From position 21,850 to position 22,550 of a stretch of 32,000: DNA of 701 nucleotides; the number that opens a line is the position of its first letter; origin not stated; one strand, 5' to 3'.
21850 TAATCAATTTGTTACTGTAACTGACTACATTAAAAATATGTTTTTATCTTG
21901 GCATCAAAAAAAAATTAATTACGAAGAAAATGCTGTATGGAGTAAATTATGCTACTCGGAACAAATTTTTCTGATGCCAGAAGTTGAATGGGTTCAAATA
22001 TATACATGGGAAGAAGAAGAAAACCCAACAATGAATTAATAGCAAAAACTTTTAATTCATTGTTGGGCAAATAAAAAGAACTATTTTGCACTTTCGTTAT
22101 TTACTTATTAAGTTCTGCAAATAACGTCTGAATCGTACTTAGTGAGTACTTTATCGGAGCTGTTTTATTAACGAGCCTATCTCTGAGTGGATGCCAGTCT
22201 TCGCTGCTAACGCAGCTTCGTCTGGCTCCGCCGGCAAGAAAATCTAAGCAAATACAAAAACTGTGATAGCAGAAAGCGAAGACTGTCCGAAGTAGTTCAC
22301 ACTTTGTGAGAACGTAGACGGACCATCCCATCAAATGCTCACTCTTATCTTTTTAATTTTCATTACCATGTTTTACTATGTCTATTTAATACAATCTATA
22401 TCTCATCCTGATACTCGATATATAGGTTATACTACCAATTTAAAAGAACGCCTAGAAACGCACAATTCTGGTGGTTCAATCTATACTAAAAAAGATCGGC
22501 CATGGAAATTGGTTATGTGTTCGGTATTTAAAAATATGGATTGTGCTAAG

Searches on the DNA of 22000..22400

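Call 75: search_rna_families(source=window, start=22000, end=22400, threshold=evalue, max_evalue=10, show_alignments=2)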
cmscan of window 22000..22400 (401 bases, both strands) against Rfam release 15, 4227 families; matches with E-value up to 10: 8.
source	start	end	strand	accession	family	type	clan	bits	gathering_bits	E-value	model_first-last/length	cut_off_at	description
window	22003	22063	+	RF02418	Spd-sr07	Gene; sRNA;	-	23.5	55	0.22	1-63/63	no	Streptococcus sRNA Spd-sr07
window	22011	22120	+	RF02319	TtnuHACA12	Gene; snRNA; snoRNA; HACA-box;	-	21.5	80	0.93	1-131/131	no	Tetrahymena snoRNA TtnuHACA12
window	22024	22067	-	RF03640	mir-3747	Gene; miRNA;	-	19.8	63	0.19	18-52/67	no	mir-3747 microRNA precursor family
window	22042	22152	-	RF01769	greA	Cis-reg; leader;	-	18.8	60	0.44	1-124/124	no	Enterobacteria greA leader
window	22045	22140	-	RF02065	STnc340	Gene; sRNA;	-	16.2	80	9.5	1-130/130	no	Enterobacterial sRNA STnc340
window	22024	22067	-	RF04026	mir-8499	Gene; miRNA;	-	15.1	100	3.9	16-62/77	no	mir-8499 microRNA precursor family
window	22310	22367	-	RF01306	sR52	Gene; snRNA; snoRNA; CD-box;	-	12.4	50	4.1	1-60/60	no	Small nucleolar RNA sR52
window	22320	22353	-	RF02480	GlsR14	Gene; snRNA; snoRNA; CD-box;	-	10.3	90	8.3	1-68/68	no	Small nucleolar RNA GlsR14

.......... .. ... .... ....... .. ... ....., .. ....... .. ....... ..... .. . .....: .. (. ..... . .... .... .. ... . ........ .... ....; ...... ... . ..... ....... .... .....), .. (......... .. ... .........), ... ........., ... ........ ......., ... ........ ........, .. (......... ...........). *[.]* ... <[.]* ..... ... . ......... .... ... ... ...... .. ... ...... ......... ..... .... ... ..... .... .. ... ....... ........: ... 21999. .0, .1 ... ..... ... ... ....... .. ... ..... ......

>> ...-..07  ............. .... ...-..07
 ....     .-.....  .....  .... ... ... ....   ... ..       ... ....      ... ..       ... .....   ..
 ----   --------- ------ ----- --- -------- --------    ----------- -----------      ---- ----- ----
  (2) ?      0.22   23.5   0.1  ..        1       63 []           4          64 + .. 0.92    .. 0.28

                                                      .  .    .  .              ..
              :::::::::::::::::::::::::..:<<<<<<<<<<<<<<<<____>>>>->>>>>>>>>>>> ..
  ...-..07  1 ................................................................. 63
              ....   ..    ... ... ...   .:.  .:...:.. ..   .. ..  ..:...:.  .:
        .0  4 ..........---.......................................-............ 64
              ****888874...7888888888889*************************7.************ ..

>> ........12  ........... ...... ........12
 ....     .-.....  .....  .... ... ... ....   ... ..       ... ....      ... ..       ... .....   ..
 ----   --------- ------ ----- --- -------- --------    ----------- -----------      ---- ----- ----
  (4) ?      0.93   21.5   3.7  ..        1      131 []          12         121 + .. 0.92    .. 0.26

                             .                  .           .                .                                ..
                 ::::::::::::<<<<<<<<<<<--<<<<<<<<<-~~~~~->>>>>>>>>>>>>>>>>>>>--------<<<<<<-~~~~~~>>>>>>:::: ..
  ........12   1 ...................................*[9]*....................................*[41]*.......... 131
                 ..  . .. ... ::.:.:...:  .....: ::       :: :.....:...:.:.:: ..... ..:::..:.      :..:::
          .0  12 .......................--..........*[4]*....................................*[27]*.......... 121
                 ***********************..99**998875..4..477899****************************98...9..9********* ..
